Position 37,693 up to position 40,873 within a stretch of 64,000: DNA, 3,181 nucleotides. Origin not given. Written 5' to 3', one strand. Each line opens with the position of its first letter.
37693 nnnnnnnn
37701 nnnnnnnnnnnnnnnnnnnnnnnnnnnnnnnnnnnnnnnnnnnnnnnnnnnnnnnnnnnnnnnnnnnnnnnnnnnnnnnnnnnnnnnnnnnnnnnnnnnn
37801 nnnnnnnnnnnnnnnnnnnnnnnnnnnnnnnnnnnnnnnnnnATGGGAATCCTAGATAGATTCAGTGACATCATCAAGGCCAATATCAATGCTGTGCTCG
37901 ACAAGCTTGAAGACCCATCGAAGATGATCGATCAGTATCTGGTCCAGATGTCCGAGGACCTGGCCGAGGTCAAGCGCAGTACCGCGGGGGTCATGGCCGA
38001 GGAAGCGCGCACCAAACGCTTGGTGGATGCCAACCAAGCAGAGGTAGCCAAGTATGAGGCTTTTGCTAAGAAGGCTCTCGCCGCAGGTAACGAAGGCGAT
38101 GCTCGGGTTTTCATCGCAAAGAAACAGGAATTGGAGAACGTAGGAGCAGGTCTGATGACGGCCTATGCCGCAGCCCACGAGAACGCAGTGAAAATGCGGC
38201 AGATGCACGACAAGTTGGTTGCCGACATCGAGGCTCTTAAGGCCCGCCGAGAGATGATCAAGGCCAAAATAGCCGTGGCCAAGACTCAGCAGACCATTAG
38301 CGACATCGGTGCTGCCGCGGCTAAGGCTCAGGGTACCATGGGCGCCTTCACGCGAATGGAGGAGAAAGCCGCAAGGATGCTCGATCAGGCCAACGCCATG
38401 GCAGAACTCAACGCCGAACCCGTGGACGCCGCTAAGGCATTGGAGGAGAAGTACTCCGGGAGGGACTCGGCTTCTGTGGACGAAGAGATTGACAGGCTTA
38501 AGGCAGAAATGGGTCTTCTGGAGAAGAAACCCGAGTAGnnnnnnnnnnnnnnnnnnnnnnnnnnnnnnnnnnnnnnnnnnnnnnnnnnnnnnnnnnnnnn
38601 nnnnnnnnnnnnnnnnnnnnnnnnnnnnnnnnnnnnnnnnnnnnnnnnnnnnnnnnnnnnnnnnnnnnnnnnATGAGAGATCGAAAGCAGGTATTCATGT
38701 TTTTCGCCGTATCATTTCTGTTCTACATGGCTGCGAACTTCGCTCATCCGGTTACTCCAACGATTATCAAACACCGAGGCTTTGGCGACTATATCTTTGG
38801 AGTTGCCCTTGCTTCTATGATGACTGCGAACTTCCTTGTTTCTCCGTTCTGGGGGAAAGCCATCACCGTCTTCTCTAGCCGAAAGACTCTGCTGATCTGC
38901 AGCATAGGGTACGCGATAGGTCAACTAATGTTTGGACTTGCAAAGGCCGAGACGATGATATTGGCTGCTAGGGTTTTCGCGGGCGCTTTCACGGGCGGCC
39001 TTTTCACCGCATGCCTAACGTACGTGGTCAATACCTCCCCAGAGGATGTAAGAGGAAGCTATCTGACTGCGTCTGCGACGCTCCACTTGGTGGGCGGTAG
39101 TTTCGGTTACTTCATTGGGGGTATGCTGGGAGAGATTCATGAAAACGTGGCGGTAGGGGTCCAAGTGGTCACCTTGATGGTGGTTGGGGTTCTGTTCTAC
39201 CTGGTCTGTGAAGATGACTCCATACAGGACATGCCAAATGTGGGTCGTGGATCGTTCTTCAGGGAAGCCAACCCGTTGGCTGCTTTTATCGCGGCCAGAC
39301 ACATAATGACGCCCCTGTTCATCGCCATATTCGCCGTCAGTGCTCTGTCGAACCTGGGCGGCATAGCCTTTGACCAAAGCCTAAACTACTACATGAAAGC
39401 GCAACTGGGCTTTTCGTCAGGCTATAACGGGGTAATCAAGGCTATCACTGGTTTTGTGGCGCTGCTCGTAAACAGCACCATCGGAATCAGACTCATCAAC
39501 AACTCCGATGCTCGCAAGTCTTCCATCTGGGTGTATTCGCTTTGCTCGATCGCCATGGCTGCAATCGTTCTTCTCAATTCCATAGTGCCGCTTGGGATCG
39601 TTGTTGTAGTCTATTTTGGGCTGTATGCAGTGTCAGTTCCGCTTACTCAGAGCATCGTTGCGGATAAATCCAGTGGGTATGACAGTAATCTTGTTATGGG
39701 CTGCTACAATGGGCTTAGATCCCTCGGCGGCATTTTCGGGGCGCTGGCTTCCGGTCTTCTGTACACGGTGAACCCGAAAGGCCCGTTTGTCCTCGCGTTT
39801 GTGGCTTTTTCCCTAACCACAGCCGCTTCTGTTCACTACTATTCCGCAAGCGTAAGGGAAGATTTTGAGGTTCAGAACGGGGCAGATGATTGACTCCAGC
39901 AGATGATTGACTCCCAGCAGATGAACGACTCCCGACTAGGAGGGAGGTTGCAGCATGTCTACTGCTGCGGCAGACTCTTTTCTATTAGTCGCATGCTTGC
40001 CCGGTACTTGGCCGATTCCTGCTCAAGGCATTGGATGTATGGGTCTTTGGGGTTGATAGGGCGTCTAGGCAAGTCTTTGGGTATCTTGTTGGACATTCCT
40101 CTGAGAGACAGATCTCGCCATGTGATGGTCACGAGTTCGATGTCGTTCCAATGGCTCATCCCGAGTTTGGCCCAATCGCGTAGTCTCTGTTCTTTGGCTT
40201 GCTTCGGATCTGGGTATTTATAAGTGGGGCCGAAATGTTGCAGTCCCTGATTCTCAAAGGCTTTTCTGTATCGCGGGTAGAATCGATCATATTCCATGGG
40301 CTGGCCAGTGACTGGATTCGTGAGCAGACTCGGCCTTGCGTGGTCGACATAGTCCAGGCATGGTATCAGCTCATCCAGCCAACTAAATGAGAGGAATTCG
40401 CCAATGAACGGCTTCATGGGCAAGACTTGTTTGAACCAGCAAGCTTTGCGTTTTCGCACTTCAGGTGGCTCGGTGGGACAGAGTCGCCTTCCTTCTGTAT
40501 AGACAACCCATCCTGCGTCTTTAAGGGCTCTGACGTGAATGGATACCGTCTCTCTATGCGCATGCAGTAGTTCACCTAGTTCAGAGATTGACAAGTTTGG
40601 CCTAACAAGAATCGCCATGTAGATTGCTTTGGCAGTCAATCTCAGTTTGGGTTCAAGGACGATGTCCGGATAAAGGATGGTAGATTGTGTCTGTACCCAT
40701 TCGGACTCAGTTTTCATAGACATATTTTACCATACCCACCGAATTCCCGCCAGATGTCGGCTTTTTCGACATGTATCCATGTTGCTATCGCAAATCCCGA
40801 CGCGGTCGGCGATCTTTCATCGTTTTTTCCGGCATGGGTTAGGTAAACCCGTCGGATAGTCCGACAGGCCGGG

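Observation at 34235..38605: PspA/IM30 gene preceded by two atypical membrane proteins (TM-anchored beta-propeller; RGG-rich TPM-like bitopic protein)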

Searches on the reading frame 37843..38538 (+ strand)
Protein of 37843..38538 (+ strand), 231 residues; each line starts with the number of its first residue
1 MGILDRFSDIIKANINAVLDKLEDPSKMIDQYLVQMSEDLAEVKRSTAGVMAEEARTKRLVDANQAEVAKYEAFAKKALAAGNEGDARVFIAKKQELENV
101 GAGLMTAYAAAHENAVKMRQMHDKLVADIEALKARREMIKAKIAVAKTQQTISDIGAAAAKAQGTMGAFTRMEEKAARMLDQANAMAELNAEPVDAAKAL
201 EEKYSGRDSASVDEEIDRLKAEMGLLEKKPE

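Call 3: search_protein_families(library=pfam, proteins=[window:37843-38538:+], max_evalue=1)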
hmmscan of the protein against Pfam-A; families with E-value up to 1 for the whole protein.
window:37843-38538:+ (231 aa): 3 families
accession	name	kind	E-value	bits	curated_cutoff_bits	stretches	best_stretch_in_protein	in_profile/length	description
PF04012.17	PspA_IM30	-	2.1e-39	135.9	33.9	1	2-222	1-217/220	PspA/IM30 family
PF14362.11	DUF4407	-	0.59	9.8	31.3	1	11-139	109-236/297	Domain of unknown function (DUF4407)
PF19381.4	DUF5956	-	0.7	10.6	24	0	96-130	7-42/100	Family of unknown function (DUF5956)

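Call 4: search_protein_families(library=ncbifam, proteins=[window:37843-38538:+], max_evalue=1)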
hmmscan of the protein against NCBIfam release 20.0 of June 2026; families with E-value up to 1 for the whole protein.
window:37843-38538:+ (231 aa): 5 families
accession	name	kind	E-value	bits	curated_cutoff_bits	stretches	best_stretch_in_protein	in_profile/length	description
TIGR02977.1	phageshock_pspA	equivalog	2.8e-25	89.4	242.95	1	1-223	1-217/219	phage shock protein PspA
NF007974.0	PRK10698.1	equivalog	1.1e-17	64.5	336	1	1-223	1-217/222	phage shock protein PspA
NF045984.1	StressProtLiaH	equivalog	9.7e-13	48.3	380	1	3-223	2-215/225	stress responsive protein LiaH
TIGR03264.1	met_CoM_red_C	equivalog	0.027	14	213.5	1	13-76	118-180/194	methyl-coenzyme M reductase I operon protein C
TIGR01597.1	PYST-B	paralog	0.028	13.9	175.5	1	126-226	75-172/256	Plasmodium yoelii subtelomeric family PYST-B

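Call 11: find_encoding_contigs(protein=window:37843-38535:+, flank=10000, max_places=6)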
Protein window:37843-38535:+ (231 aa): 12 contigs read that carry it; 6 places shown.
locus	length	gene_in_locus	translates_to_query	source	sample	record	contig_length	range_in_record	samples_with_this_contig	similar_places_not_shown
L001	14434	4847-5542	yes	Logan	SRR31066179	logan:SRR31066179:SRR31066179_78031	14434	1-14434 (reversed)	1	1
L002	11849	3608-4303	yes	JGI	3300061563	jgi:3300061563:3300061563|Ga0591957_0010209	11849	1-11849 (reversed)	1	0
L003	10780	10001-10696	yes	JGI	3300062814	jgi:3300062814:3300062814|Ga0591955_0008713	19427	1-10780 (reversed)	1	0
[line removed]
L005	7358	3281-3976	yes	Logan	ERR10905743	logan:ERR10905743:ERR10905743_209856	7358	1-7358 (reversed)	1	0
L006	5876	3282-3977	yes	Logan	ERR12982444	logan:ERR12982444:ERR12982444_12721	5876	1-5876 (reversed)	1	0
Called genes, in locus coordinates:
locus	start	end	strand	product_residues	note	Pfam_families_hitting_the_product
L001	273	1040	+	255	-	PF02633:Creatininase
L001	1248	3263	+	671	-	PF13360:PQQ_2 (weak)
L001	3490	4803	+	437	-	-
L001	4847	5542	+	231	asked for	PF04012:PspA_IM30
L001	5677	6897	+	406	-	PF00083:Sugar_tr, PF07690:MFS_1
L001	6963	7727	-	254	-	-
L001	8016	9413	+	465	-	PF02225:PA (weak), PF04389:Peptidase_M28, PF01546:Peptidase_M20 (weak)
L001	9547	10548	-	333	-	PF01734:Patatin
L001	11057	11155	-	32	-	-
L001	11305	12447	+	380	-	PF13433:Peripla_BP_5, PF13458:Peripla_BP_6, PF01094:ANF_receptor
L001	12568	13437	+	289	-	PF02653:BPD_transp_2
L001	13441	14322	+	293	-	PF02653:BPD_transp_2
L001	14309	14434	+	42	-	?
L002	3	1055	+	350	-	?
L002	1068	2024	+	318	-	PF13360:PQQ_2 (weak)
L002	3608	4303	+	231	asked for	PF04012:PspA_IM30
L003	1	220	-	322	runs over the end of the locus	PF00005:ABC_tran, PF08352:oligo_HPY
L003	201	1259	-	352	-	PF00005:ABC_tran, PF13304:AAA_21, PF08352:oligo_HPY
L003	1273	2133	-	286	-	PF12911:OppC_N, PF00528:BPD_transp_1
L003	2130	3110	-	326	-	PF19300:BPD_transp_1_N (weak), PF00528:BPD_transp_1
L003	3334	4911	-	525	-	PF00496:SBP_bac_5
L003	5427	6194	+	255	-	PF02633:Creatininase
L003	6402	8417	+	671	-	PF13360:PQQ_2 (weak)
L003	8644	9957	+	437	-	-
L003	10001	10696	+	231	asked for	PF04012:PspA_IM30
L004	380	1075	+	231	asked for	PF04012:PspA_IM30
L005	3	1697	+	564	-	?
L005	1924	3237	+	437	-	-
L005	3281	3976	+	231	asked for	PF04012:PspA_IM30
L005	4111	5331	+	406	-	PF00083:Sugar_tr, PF07690:MFS_1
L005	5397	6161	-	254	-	-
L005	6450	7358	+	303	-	?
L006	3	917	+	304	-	?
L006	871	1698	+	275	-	PF13360:PQQ_2 (weak)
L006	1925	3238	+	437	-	-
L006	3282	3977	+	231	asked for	PF04012:PspA_IM30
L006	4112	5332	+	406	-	PF00083:Sugar_tr, PF07690:MFS_1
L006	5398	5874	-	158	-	?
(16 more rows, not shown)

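Call 55: find_related_loci(query=A3, collection=metagenome_contigs, flank=4000)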
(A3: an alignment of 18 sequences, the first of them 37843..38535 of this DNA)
Query A3 (231 aa) in metagenome_contigs; peptide patterns used: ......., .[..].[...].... (x = any residue, [..] = any of these).
600 stretches matched a pattern (row limit reached: there are more); 567 encode a relative of the query (tblastn E <= 1e-3); the best 80 are kept; 80 distinct loci.
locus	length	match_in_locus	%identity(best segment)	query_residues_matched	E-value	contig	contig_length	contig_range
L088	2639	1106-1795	82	1-230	7e-130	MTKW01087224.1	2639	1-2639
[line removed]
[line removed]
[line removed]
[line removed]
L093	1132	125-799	73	1-225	3e-116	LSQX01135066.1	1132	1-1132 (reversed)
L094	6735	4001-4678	71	1-225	1e-106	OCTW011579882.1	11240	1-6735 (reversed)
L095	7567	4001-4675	72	1-225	3e-106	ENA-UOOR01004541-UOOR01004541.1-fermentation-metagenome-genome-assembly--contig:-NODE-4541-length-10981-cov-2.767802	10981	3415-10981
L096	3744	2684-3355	73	1-225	1e-107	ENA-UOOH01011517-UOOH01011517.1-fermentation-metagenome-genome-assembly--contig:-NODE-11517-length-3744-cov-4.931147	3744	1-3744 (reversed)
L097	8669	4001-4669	71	1-223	7e-106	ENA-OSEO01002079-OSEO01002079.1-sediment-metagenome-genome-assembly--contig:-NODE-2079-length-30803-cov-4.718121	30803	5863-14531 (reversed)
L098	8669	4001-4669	71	1-223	7e-106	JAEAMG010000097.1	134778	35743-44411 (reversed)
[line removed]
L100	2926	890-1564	72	1-225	5e-108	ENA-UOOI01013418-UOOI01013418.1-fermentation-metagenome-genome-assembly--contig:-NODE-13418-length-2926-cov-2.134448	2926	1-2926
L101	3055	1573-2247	70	1-225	2e-107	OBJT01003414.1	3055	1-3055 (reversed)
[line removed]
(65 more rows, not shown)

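Call 78: search_protein_families(library=padloc, proteins=[window:37843-38535:+], max_evalue=0.01)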
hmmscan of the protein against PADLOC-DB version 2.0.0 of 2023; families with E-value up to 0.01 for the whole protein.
window:37843-38535:+ (231 aa): 2 families
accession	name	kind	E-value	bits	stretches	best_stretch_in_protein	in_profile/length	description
PDLC02099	Cas6_IIIh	-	0.00046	17.7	1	25-154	175-300/313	-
PDLC01130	Cas6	-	0.0021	15.6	1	25-142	169-282/303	Cas6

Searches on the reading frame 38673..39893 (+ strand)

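Call 3: search_protein_families(library=pfam, proteins=[window:38673-39893:+], max_evalue=1)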
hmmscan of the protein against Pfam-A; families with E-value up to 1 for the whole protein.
window:38673-39893:+ (406 aa): 3 families
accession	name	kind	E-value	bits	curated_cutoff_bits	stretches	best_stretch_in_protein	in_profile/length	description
PF07690.21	MFS_1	-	9.4e-33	114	33.4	2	11-357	2-347/347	Major Facilitator Superfamily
PF00083.30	Sugar_tr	-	3.5e-09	36.5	22.3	1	42-171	48-186/452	Sugar (and other) transporter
PF05977.19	MFS_3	-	0.005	15.8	27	1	13-177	226-392/524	Transmembrane secretion effector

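Call 4: search_protein_families(library=ncbifam, proteins=[window:38673-39893:+], max_evalue=1)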
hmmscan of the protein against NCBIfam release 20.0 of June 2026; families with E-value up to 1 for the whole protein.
window:38673-39893:+ (406 aa): 15 families
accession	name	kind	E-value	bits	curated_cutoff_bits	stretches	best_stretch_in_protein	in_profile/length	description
NF012174.0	tet_MFS_A_B_C_D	equivalog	1.1e-10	40.9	475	1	6-366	3-358/382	Tet(A)/Tet(B)/Tet(C) family tetracycline efflux MFS transporter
NF012177.1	tet_MFS_42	exception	2.4e-10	40.2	850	2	43-180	39-176/411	tetracycline efflux MFS transporter Tet(42)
NF045486.1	tet_MFS_30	exception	1.7e-06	27.5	730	1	16-364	14-357/392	tetracycline efflux MFS transporter Tet(30)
NF012207.0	tet_MFS_H_J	exception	4.7e-06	25.9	700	2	22-176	20-176/392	Tet(H)/Tet(J) family tetracycline efflux MFS transporter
TIGR00879.1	SP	subfamily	5.8e-06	25.1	237.8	1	43-156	102-216/510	sugar porter family MFS transporter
TIGR00880.1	2_A_01_02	superfamily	6.3e-06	26.4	131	1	46-158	4-116/141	multidrug resistance protein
NF012195.0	tet_MFS_H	exception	6.5e-06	25.5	840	1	25-175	23-178/392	tetracycline efflux MFS transporter Tet(H)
NF052357.1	GlucTporGlcPStph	equivalog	1.3e-05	24.2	750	1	40-175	42-180/445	glucose transporter GlcP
TIGR00711.1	efflux_EmrB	subfamily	3.4e-05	22.8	230.2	1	46-168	43-172/485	DHA2 family efflux MFS transporter permease subunit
TIGR00895.1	2A0115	subfamily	3.7e-05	22.8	418.55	1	40-157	56-169/398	aromatic acid/H+ symport family MFS transporter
NF012194.0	tet_MFS_J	exception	4.1e-05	22.7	870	1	11-228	9-227/398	tetracycline efflux MFS transporter Tet(J)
NF012190.1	tet_MFS_B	exception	9.7e-05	21.5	850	1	15-364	13-357/400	tetracycline efflux MFS transporter Tet(B)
NF038077.1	MFS_export_MxcK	equivalog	0.00092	18.3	525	1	2-321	8-316/405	myxochelin export MFS transporter MxcK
NF041040.1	FslB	exception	0.0071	15.4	600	1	46-367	53-375/417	rhizoferrin export MFS transporter FslB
NF000009.1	tet_MFS_Tcr3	exception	0.022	13.3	1000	1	34-161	54-186/512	tetracycline efflux MFS transporter Tcr3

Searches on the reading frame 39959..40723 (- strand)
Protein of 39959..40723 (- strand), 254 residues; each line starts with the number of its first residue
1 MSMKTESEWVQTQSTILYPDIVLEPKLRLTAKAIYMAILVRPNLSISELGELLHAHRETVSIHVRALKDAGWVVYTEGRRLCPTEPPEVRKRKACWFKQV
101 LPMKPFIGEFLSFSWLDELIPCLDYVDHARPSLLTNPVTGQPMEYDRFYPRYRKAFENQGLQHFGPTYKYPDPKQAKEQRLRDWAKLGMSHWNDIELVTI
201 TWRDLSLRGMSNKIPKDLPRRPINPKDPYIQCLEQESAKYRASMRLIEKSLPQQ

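Call 3: search_protein_families(library=pfam, proteins=[window:39959-40723:-], max_evalue=1)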
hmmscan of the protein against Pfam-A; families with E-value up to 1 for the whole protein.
window:39959-40723:- (254 aa): 9 families
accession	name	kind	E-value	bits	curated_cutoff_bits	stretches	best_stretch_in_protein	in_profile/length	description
PF13545.12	HTH_Crp_2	-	0.00015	22.1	27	1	40-80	19-58/70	Crp-like helix-turn-helix domain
PF12802.13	MarR_2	-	0.00048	20.7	27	1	37-77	13-54/61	MarR family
PF01047.28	MarR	-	0.0028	17.9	24.6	1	40-73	14-47/59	MarR family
PF08279.18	HTH_11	-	0.0061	16.9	25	1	38-79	10-51/55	HTH domain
PF01978.25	TrmB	-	0.011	16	25.6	1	34-79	13-58/68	Sugar-specific transcriptional regulator TrmB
PF13412.12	HTH_24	-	0.013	15.5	21.9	1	32-73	6-47/48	Winged helix-turn-helix DNA-binding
PF25213.1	HVO_A0261_N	-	0.046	14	35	1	39-78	20-59/86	HVO_A0261 N-terminal domain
PF12840.13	HTH_20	-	0.11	12.9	27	1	40-71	15-46/51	Helix-turn-helix domain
PF01022.26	HTH_5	-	0.14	12.5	22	1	43-73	15-45/47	Bacterial regulatory protein, arsR family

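Call 4: search_protein_families(library=ncbifam, proteins=[window:39959-40723:-], max_evalue=1)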
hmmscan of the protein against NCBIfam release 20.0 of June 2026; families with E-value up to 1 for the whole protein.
window:39959-40723:- (254 aa): 2 families
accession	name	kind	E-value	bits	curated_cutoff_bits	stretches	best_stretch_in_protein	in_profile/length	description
NF033788.1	HTH_metalloreg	subfamily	0.0021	17.8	55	1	37-75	18-57/77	metalloregulator ArsR/SmtB family transcription factor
TIGR00122.1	birA_repr_reg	equivalog_domain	0.02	14.8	70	1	41-78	11-48/69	biotin operon repressor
